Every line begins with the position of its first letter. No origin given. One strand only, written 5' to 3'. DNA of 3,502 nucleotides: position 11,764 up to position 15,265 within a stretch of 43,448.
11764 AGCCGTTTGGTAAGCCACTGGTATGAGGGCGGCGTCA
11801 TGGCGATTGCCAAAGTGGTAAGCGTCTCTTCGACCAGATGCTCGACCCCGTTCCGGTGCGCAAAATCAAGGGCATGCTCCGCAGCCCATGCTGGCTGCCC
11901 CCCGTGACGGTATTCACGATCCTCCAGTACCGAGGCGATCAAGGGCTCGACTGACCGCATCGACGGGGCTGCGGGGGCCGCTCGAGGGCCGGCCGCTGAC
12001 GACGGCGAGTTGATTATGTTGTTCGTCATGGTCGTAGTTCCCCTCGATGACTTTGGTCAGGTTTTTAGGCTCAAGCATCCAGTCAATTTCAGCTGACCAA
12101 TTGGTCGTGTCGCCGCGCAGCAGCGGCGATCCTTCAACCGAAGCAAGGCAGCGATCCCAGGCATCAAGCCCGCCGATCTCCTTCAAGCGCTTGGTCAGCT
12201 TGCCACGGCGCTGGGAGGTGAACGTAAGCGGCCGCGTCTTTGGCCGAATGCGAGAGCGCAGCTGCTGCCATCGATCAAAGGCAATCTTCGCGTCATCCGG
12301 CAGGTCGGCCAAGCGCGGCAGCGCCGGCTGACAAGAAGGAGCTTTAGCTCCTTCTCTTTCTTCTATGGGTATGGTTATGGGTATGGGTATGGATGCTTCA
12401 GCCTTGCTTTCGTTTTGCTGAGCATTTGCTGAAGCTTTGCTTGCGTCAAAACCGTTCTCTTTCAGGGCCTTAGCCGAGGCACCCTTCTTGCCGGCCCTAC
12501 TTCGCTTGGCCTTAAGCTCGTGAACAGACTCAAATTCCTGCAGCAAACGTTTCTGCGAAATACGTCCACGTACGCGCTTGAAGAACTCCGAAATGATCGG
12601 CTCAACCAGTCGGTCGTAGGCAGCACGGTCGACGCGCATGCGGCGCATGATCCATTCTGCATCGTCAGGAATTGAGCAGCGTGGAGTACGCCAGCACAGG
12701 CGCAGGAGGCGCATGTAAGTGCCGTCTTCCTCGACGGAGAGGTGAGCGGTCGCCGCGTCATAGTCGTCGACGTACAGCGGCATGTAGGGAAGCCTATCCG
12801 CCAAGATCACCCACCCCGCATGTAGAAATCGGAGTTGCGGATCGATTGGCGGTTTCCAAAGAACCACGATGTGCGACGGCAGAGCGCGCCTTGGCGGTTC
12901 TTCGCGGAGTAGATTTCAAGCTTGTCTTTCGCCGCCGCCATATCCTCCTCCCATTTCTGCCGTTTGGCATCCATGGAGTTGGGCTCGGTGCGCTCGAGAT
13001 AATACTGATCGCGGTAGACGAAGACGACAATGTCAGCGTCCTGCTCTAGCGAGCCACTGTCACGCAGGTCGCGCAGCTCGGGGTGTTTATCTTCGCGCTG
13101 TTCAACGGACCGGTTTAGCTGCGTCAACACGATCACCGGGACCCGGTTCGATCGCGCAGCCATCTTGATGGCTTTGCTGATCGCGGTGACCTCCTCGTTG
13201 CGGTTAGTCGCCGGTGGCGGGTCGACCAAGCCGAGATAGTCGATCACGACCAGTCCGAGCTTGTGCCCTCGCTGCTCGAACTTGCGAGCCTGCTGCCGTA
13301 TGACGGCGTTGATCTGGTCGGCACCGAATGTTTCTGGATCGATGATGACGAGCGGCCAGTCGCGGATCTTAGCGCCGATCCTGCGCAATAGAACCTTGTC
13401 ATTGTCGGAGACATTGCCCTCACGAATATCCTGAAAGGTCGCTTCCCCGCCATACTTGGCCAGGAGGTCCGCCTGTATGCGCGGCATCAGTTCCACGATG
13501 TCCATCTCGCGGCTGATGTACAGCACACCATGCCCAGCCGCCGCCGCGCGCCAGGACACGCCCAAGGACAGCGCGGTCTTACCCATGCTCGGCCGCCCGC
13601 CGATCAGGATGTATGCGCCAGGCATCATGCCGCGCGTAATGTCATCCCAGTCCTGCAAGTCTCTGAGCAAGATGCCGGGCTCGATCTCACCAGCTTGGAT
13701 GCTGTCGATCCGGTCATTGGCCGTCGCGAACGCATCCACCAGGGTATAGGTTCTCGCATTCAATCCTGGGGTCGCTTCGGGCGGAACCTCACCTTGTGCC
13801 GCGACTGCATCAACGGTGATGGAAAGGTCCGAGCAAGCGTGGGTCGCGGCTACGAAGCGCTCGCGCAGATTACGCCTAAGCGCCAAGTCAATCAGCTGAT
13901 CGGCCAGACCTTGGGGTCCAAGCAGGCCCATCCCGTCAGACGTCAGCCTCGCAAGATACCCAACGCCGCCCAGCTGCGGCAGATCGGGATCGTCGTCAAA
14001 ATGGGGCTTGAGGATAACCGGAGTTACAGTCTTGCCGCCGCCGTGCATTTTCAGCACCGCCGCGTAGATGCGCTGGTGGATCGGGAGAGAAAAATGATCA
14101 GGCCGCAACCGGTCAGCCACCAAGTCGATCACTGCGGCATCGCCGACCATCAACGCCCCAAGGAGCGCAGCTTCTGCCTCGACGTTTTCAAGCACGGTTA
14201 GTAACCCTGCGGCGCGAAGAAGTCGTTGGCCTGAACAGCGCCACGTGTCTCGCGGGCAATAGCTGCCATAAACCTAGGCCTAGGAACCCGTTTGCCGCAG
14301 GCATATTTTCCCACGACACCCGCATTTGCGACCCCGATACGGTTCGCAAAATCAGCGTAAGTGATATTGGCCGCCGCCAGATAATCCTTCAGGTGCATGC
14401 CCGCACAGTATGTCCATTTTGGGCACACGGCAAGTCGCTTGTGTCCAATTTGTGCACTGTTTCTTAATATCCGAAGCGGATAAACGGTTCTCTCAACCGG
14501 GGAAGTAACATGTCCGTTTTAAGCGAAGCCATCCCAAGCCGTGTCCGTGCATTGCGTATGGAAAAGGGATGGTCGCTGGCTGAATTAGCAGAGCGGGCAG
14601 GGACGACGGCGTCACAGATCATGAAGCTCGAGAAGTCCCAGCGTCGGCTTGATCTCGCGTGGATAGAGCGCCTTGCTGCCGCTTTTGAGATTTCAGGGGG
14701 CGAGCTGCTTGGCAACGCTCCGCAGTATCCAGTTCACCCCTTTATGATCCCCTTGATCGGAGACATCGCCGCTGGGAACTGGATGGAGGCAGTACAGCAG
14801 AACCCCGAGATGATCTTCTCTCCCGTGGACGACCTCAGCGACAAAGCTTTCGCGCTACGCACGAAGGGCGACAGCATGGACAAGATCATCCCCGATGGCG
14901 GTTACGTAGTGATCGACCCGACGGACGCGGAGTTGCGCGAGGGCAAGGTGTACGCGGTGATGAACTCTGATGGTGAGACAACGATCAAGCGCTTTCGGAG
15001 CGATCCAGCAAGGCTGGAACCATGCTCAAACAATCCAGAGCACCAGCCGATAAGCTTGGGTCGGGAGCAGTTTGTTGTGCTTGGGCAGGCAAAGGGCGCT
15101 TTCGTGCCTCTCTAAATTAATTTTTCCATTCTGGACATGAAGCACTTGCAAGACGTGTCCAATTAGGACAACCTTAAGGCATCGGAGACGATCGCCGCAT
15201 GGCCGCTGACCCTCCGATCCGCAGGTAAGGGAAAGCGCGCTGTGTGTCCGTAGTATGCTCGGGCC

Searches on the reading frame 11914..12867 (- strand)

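Call 19: search_protein_families(library=phrogs, proteins=[window:11914-12867:-], max_evalue=0.001)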
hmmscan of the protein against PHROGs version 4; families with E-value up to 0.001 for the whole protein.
window:11914-12867:- (317 aa): 12 families
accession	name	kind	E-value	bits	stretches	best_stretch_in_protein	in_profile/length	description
phrog_21472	-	unknown function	2.7e-29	103.7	2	26-171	4-151/299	-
phrog_9327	-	DNA, RNA and nucleotide metabolism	7.1e-27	95.7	1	25-159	3-139/276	primosomal protein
phrog_6451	-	DNA, RNA and nucleotide metabolism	7.2e-20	72.8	1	26-154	1-127/272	primosomal protein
phrog_3992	-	DNA, RNA and nucleotide metabolism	5.1e-18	66.7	1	25-153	4-127/345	primosomal protein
phrog_12767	-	unknown function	7.4e-18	66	1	26-150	1-124/324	-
phrog_10469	-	DNA, RNA and nucleotide metabolism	4.5e-14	53.5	1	109-285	109-279/305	DnaD-like helicase loader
phrog_4118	-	DNA, RNA and nucleotide metabolism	3.9e-13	50.5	1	33-157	8-134/315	primosomal protein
phrog_19658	-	DNA, RNA and nucleotide metabolism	3.9e-11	44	1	210-284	181-255/283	replication initiation protein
phrog_345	-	DNA, RNA and nucleotide metabolism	5.2e-11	43.8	1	103-283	82-294/297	replication initiation O-like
phrog_6950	-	unknown function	9.6e-10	39.1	1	31-149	6-124/415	-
phrog_24353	-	unknown function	9.9e-07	29.4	1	28-158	9-138/294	-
phrog_5810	-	DNA, RNA and nucleotide metabolism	7e-05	23.6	1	221-279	198-267/268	replication initiation protein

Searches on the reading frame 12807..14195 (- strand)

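Call 18: search_protein_families(library=pfam, proteins=[window:12807-14195:-], max_evalue=0.01)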
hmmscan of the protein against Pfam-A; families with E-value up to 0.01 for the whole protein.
window:12807-14195:- (462 aa): 5 families
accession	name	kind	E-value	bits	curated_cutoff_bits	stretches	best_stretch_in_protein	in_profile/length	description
PF03796.21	DnaB_C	-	4.7e-60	203.6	27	1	179-442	5-243/255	DnaB-like helicase C terminal domain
PF00772.26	DnaB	-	4e-19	69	23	1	3-86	4-86/103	DnaB-like helicase N terminal domain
PF13481.12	AAA_25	-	2.9e-08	34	27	1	185-360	24-190/195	AAA domain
PF06745.19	ATPase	-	0.0025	17.7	26.6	1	183-239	8-66/231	KaiC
PF20720.3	nSTAND3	-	0.0036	17.4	27.2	0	195-233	19-57/155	Novel STAND NTPase 3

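Call 19: search_protein_families(library=phrogs, proteins=[window:12807-14195:-], max_evalue=0.001)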
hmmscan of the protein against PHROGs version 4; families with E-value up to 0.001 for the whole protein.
window:12807-14195:- (462 aa): 8 families
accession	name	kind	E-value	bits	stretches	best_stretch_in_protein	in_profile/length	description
phrog_19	-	DNA, RNA and nucleotide metabolism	5.8e-77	261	1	1-455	157-581/621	DnaB-like replicative helicase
phrog_11530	-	unknown function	1.4e-30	107.5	1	297-406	17-126/184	-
phrog_243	-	DNA, RNA and nucleotide metabolism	7.8e-29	101.5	1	169-438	15-246/273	DnaB-like replicative helicase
phrog_239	-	DNA, RNA and nucleotide metabolism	1.3e-19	71.7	1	177-398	342-558/801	DNA primase/helicase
phrog_19347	-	unknown function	2.3e-14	54.5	1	377-437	1-61/79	-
phrog_20000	-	unknown function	7.4e-14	52.9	1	4-86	28-110/132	-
phrog_23150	-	unknown function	1.5e-06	28.9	0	5-62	9-67/217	-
phrog_26214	-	unknown function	0.00055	19.6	1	188-233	50-94/420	-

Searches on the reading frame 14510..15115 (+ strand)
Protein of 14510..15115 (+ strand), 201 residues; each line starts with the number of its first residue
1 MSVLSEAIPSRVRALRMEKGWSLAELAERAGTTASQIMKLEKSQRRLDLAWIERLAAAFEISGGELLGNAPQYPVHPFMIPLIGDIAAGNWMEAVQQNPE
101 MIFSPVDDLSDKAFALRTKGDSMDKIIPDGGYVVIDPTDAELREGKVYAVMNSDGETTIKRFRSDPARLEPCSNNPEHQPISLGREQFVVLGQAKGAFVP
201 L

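Call 18: search_protein_families(library=pfam, proteins=[window:14510-15115:+], max_evalue=0.01)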
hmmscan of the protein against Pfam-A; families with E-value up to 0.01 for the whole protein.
window:14510-15115:+ (201 aa): 5 families
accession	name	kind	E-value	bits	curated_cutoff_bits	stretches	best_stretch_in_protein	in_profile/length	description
PF00717.28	Peptidase_S24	-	4.7e-21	75.1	23.3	1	81-193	1-114/116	Peptidase S24-like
PF13560.12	HTH_31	-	6.7e-10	39.6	27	1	11-65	5-60/64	Helix-turn-helix domain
PF01381.28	HTH_3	-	9.3e-09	35.6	23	1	12-66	1-55/55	Helix-turn-helix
PF13443.12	HTH_26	-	2.1e-06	28.3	22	1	13-68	3-59/63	Cro/C1-type HTH DNA-binding domain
PF12844.13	HTH_19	-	2.9e-06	27.5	30.2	1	11-67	3-59/64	Helix-turn-helix domain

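Call 19: search_protein_families(library=phrogs, proteins=[window:14510-15115:+], max_evalue=0.001)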
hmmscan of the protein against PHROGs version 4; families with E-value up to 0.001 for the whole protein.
window:14510-15115:+ (201 aa): 13 families
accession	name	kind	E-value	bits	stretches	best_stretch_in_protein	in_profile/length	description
phrog_4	-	transcription regulation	5.8e-36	125.3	1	8-199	137-337/400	transcriptional repressor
phrog_6201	-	transcription regulation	3.9e-11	43.9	1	94-193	9-110/121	CI-like repressor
phrog_5823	-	transcription regulation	5.6e-11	43.2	1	6-74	5-74/404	transcriptional regulator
phrog_8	-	transcription regulation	3.4e-09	37.6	1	11-74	165-223/346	transcriptional regulator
phrog_8558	-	unknown function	2.7e-08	35.1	1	106-192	13-102/114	-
phrog_3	-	transcription regulation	1.8e-07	32.3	1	6-71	87-152/430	transcriptional repressor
phrog_2439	-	transcription regulation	2.9e-07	30.7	1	7-73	7-73/367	transcriptional regulator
phrog_1373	-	transcription regulation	4.2e-07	31.1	1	12-61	68-117/166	transcriptional regulator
phrog_811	-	DNA, RNA and nucleotide metabolism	5.9e-07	30.1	1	110-190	45-124/140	UmuD-like protein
phrog_7241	-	transcription regulation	8.2e-07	30.1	1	10-66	64-120/122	transcriptional regulator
phrog_2328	-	transcription regulation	0.00019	22.2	1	7-62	15-70/128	transcriptional repressor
phrog_2967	-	transcription regulation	0.00019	22.1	1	9-72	12-75/225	transcriptional regulator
phrog_2104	-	unknown function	0.00021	22.5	1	9-46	41-78/103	-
